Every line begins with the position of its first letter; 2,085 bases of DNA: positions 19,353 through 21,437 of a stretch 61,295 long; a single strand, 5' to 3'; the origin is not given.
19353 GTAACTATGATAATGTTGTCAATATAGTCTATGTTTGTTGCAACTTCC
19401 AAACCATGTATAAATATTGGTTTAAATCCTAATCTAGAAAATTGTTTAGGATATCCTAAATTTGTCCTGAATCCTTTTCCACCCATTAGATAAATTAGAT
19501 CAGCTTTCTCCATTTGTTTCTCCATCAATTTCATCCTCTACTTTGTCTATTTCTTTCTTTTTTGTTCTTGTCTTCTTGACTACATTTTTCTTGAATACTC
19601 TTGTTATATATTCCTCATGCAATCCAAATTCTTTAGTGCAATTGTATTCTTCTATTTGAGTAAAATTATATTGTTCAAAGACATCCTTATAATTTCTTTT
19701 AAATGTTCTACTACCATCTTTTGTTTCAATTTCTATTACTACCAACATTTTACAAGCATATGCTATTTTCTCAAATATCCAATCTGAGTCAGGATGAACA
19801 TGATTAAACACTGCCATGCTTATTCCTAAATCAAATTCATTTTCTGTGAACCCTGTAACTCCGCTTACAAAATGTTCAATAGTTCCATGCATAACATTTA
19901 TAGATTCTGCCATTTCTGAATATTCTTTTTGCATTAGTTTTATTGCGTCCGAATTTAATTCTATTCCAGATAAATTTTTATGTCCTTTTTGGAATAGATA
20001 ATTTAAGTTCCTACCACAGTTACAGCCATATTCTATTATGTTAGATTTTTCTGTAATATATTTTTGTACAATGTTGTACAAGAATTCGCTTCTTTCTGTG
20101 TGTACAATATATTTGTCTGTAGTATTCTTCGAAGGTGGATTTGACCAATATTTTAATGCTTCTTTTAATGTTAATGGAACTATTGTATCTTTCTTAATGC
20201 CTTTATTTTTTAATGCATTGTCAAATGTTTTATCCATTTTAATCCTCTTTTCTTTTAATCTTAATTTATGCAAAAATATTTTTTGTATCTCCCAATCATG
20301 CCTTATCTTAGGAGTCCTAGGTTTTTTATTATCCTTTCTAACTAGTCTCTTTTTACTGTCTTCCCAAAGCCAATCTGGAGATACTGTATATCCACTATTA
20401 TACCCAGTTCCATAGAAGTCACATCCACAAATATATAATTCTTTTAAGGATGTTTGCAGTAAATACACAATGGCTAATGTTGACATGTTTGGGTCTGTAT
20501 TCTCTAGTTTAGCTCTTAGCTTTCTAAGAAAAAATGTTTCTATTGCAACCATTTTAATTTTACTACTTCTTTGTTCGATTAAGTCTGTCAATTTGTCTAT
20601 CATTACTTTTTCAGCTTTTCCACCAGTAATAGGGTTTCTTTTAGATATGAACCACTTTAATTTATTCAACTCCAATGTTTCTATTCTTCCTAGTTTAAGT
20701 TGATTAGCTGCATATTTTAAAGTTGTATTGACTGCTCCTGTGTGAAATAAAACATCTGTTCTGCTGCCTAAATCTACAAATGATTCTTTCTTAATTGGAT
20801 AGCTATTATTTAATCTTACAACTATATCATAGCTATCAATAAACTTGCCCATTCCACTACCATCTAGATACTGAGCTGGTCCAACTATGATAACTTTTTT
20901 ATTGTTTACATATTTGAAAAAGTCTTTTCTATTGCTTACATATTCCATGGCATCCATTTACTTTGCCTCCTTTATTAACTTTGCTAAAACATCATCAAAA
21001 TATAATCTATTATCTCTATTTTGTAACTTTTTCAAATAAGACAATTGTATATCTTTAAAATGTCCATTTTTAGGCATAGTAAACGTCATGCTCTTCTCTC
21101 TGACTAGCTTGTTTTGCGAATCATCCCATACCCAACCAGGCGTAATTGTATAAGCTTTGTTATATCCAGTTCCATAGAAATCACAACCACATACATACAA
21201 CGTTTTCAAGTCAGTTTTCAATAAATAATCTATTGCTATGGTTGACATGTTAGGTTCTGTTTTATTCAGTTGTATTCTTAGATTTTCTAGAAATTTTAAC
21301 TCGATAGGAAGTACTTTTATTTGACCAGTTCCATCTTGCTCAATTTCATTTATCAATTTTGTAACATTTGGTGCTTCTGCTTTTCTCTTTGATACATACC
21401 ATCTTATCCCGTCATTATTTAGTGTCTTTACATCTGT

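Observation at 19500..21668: Tandem sialyltransferase-like paralogues, one fused to a SAM methyltransferase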

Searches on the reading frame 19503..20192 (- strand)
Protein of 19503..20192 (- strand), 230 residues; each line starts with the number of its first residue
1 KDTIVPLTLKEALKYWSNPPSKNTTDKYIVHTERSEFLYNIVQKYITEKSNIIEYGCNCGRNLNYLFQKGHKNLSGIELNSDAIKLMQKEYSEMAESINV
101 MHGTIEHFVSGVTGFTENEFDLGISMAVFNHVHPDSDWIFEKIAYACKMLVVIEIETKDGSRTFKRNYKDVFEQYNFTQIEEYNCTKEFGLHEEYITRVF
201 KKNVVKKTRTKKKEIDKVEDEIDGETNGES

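Call 50: search_solved_structures(query=window:19503-20192:-, max_evalue=1, show_alignments=2)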
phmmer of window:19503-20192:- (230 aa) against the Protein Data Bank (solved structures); distinct sequences matched with E-value up to 1: 15.
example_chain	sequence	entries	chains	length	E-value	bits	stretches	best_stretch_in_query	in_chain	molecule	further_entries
3sm3_A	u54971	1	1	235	7.3e-06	29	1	36-134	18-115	SAM-dependent methyltransferases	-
6mro_A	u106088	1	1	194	0.044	16.7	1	51-140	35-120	methyl transferase from Methanosarcina acetivorans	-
4azw_A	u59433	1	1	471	0.089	15.6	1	39-133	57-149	WBDD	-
4uw0_A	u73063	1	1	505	0.099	15.5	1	39-133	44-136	WBDD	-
8gdu_A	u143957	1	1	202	0.11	15.3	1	51-140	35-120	Methyltransferase domain-containing protein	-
4ax8_A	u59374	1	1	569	0.12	15.2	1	39-133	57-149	WBDD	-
4azs_A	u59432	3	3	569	0.12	15.2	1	39-133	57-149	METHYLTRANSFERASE WBDD | WBDD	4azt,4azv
6ifv_A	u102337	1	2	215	0.15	14.9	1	1-105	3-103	Ribosomal RNA small subunit methyltransferase A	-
6ifx_A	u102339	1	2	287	0.21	14.4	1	1-105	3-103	Ribosomal RNA small subunit methyltransferase A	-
6ifs_A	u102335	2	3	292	0.25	14.2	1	1-105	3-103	Ribosomal RNA small subunit methyltransferase A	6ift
7v2l_W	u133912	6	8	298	0.26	14.1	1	1-105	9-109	Ribosomal RNA small subunit methyltransferase A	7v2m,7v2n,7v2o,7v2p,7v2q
1ve3_A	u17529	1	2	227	0.3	13.9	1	32-100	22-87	hypothetical protein PH0226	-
4m36_A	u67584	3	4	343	0.32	13.9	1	32-102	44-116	Protein arginine N-methyltransferase 7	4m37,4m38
5eku_A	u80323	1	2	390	0.42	13.5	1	32-102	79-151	Arginine N-methyltransferase, putative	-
5mgz_A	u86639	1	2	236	0.75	12.6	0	35-129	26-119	8-demethylnovobiocic acid C(8)-methyltransferase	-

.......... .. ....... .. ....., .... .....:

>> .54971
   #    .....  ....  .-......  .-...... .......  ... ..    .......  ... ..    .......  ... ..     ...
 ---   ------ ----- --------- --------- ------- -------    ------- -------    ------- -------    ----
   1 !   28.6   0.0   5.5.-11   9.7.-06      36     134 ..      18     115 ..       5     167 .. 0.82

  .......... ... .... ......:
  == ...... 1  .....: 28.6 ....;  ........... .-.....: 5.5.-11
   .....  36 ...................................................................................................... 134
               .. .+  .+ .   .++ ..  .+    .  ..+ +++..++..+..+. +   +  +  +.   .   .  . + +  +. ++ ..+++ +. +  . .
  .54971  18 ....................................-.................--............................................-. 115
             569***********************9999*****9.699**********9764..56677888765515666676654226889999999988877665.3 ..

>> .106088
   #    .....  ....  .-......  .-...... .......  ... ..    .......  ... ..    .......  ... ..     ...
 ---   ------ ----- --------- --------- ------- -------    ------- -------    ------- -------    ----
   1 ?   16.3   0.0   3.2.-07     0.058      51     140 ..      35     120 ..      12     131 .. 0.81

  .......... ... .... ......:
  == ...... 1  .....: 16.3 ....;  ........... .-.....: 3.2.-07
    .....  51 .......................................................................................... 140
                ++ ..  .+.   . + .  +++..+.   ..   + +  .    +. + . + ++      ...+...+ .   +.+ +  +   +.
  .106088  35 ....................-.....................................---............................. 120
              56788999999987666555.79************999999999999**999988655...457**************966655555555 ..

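Call 69: search_protein_families(library=ncbifam, alignment_id=A4, max_evalue=0.001)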
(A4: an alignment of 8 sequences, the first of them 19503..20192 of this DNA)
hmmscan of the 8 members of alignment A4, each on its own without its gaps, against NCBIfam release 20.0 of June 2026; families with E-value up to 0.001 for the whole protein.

A. member 1, window:19503-20192:- (230 aa): 4 families
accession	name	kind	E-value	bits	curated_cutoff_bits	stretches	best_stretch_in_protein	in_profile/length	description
TIGR03587.1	Pse_Me-ase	hypoth_equivalog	4.1e-10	40.1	112.05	1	38-146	34-132/204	pseudaminic acid biosynthesis-associated methylase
NF008992.0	PRK12335.1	equivalog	9.1e-06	25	303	1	23-135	100-202/289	SAM-dependent methyltransferase TehB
NF045882.1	PLipidMtase_Leg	equivalog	3e-05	23.9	390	1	34-149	28-137/207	phospholipid N-methyltransferase PmtA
TIGR02081.1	metW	equivalog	0.00032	20.3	189.5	1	41-133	6-89/194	methionine biosynthesis protein MetW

B. families by the number of members that match (of 8 scanned): 19 families
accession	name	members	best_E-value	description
TIGR03587.1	Pse_Me-ase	8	1.3e-15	pseudaminic acid biosynthesis-associated methylase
NF008992.0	PRK12335.1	8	3.6e-10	SAM-dependent methyltransferase TehB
TIGR02081.1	metW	7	3.1e-09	methionine biosynthesis protein MetW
TIGR01983.1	UbiG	7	5.4e-08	bifunctional 2-polyprenyl-6-hydroxyphenol methylase/3-demethylubiquinol 3-O-methyltransferase UbiG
TIGR02072.1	BioC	7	8.7e-08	malonyl-ACP O-methyltransferase BioC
NF008405.0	PRK11207.1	6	8.5e-08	tellurite resistance methyltransferase TehB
NF011650.0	PRK15068.1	6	9.8e-05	tRNA 5-methoxyuridine(34)/uridine 5-oxyacetic acid(34) synthase CmoB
NF002463.0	PRK01683.1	5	6.4e-06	trans-aconitate 2-methyltransferase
TIGR00477.1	tehB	4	1e-06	tellurite resistance methyltransferase TehB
NF008686.0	PRK11705.1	4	1.2e-06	cyclopropane fatty acyl phospholipid synthase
NF045667.1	MTase_DVU1556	4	6.2e-06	DVU_1556 family methyltransferase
NF045882.1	PLipidMtase_Leg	3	2e-09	phospholipid N-methyltransferase PmtA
NF043040.1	corrin_prot_MT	2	3.9e-06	corrinoid protein-associated methyltransferase CpaM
NF011529.0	PRK14968.1-3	2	1.1e-05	putative methyltransferase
TIGR00452.1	TIGR00452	2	0.00012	tRNA 5-methoxyuridine(34)/uridine 5-oxyacetic acid(34) synthase CmoB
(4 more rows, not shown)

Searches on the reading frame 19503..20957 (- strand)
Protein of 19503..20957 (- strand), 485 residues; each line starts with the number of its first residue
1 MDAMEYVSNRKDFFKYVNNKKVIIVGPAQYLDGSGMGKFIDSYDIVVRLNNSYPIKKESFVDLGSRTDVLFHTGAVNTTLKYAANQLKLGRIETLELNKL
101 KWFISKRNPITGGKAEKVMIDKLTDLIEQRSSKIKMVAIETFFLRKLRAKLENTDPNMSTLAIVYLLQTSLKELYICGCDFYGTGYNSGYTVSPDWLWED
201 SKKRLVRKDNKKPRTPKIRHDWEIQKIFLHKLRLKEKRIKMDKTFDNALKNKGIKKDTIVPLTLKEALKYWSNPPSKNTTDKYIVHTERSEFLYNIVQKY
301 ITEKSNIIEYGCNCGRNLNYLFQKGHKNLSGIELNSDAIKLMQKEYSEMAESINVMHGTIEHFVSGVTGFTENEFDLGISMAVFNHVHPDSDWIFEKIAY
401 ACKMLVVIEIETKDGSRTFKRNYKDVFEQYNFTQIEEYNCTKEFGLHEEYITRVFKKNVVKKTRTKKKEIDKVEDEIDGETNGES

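Call 4: search_protein_families(library=pfam, proteins=[window:19503-20957:-], max_evalue=0.1)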
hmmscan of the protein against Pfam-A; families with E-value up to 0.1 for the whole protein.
window:19503-20957:- (485 aa): 6 families
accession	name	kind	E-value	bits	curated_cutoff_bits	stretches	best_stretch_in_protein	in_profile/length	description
PF00777.23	Glyco_transf_29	-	4.5e-10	39.8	23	1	20-164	55-208/272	Glycosyltransferase family 29 (sialyltransferase)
PF13649.12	Methyltransf_25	-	1.1e-07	32.8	27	1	307-401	1-92/97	Methyltransferase domain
PF08241.18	Methyltransf_11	-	1.5e-07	32.4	21.2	1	309-398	2-83/95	Methyltransferase domain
PF13489.12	Methyltransf_23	-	0.001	19.2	27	1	301-414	20-120/164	Methyltransferase domain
PF07021.18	MetW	-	0.0018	18.4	21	1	294-388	4-89/193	Methionine biosynthesis protein MetW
PF08242.18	Methyltransf_12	-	0.007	17.5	30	1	309-401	2-91/98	Methyltransferase domain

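Call 5: search_protein_families(library=ncbifam, proteins=[window:19503-20957:-], max_evalue=0.01)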
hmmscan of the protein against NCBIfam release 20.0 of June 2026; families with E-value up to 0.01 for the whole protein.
window:19503-20957:- (485 aa): 5 families
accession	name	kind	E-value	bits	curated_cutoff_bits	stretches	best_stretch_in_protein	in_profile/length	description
TIGR03587.1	Pse_Me-ase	hypoth_equivalog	2.4e-09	37.6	112.05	1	293-395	34-126/204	pseudaminic acid biosynthesis-associated methylase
NF008992.0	PRK12335.1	equivalog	2.7e-05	23.5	303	1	277-390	99-202/289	SAM-dependent methyltransferase TehB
NF045882.1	PLipidMtase_Leg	equivalog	0.00011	22.1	390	1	290-404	29-137/207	phospholipid N-methyltransferase PmtA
TIGR02081.1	metW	equivalog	0.0011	18.6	189.5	1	296-387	6-88/194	methionine biosynthesis protein MetW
NF008405.0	PRK11207.1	equivalog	0.0088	15.5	218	0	278-363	8-87/198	tellurite resistance methyltransferase TehB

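Call 6: search_protein_families(library=phrogs, proteins=[window:19503-20957:-], max_evalue=0.001)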
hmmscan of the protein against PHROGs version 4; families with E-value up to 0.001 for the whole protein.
window:19503-20957:- (485 aa): 1 family
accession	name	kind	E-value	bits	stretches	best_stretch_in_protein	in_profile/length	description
phrog_4752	-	other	3.7e-06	27.4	1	291-397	39-145/241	tRNA methyltransferase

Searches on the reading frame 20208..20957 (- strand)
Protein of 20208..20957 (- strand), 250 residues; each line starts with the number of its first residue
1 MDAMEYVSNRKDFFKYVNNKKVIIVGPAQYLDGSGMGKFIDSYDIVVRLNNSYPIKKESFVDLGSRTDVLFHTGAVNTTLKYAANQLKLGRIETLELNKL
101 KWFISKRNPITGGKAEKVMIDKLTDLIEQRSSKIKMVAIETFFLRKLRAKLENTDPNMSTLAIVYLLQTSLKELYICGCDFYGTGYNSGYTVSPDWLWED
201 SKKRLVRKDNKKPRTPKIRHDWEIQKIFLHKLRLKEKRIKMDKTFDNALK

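Call 61: find_related_loci(query=A5, collection=genome_contigs, flank=10000)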
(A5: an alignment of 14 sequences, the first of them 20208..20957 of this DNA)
Query A5 (250 aa) in genome_contigs; peptide patterns used: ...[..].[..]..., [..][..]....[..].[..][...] (x = any residue, [..] = any of these).
14 stretches matched a pattern; 1 encode a relative of the query (tblastn E <= 1e-3); 1 distinct loci.
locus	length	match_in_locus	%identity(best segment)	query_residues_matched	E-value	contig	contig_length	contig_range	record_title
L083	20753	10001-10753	42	1-242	1e-63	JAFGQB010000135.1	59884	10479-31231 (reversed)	MAG: Spirochaetes bacterium isolate Zod_Metabat.719 k87_3190958, whole genome shotgun sequence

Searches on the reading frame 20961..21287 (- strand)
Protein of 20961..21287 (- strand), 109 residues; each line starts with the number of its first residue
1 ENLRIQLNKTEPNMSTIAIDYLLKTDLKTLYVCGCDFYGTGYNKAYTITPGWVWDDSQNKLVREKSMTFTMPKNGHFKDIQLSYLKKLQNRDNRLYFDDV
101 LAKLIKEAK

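Call 30: search_solved_structures(query=A2, max_evalue=10, show_alignments=5)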
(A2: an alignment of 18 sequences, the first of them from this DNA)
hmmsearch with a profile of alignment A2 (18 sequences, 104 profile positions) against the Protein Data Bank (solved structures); distinct sequences matched with E-value up to 10: 14.
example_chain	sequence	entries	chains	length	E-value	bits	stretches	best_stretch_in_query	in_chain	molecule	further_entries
8azw_I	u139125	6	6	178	0.24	14.8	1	11-73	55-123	eL20 (60S ribosomal protein L18a) | 60S ribosomal protein L18a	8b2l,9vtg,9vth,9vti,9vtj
2x61_A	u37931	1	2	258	0.43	14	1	24-91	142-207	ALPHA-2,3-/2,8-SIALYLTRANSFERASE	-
2x63_A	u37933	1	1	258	0.43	14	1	24-91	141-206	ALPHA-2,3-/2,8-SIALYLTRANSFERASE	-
1ro7_A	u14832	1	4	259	0.44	14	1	24-91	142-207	alpha-2,3/8-sialyltransferase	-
2x62_A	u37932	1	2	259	0.44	14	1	24-91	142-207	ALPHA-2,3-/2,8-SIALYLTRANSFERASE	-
1ro8_A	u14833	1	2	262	0.45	14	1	24-91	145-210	alpha-2,3/8-sialyltransferase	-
2drj_A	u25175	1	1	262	0.45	14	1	24-91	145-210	Alpha-2,3/8-sialyltransferase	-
2wqq_A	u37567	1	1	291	0.45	13.9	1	24-91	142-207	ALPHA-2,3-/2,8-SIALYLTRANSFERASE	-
3nxh_A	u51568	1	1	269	0.57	13.6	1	25-63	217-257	transcriptional regulator yvhJ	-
6uf3_A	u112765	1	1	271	0.57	13.6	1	25-63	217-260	Polyisoprenyl-teichoic acid--peptidoglycan teichoic acid transferase TagV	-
8ip8_YA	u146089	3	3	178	0.72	13.3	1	11-71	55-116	60S ribosomal protein eL20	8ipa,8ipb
4v3p_LS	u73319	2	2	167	0.93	12.9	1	11-68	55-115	60S ribosomal protein L18a | 60S ribosomal protein rpL20 (L18ae)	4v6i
4v7e_CS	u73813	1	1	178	0.93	12.9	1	11-68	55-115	60S ribosomal protein L20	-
7qiw_U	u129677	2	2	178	1.4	12.3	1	11-73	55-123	60S ribosomal protein L18a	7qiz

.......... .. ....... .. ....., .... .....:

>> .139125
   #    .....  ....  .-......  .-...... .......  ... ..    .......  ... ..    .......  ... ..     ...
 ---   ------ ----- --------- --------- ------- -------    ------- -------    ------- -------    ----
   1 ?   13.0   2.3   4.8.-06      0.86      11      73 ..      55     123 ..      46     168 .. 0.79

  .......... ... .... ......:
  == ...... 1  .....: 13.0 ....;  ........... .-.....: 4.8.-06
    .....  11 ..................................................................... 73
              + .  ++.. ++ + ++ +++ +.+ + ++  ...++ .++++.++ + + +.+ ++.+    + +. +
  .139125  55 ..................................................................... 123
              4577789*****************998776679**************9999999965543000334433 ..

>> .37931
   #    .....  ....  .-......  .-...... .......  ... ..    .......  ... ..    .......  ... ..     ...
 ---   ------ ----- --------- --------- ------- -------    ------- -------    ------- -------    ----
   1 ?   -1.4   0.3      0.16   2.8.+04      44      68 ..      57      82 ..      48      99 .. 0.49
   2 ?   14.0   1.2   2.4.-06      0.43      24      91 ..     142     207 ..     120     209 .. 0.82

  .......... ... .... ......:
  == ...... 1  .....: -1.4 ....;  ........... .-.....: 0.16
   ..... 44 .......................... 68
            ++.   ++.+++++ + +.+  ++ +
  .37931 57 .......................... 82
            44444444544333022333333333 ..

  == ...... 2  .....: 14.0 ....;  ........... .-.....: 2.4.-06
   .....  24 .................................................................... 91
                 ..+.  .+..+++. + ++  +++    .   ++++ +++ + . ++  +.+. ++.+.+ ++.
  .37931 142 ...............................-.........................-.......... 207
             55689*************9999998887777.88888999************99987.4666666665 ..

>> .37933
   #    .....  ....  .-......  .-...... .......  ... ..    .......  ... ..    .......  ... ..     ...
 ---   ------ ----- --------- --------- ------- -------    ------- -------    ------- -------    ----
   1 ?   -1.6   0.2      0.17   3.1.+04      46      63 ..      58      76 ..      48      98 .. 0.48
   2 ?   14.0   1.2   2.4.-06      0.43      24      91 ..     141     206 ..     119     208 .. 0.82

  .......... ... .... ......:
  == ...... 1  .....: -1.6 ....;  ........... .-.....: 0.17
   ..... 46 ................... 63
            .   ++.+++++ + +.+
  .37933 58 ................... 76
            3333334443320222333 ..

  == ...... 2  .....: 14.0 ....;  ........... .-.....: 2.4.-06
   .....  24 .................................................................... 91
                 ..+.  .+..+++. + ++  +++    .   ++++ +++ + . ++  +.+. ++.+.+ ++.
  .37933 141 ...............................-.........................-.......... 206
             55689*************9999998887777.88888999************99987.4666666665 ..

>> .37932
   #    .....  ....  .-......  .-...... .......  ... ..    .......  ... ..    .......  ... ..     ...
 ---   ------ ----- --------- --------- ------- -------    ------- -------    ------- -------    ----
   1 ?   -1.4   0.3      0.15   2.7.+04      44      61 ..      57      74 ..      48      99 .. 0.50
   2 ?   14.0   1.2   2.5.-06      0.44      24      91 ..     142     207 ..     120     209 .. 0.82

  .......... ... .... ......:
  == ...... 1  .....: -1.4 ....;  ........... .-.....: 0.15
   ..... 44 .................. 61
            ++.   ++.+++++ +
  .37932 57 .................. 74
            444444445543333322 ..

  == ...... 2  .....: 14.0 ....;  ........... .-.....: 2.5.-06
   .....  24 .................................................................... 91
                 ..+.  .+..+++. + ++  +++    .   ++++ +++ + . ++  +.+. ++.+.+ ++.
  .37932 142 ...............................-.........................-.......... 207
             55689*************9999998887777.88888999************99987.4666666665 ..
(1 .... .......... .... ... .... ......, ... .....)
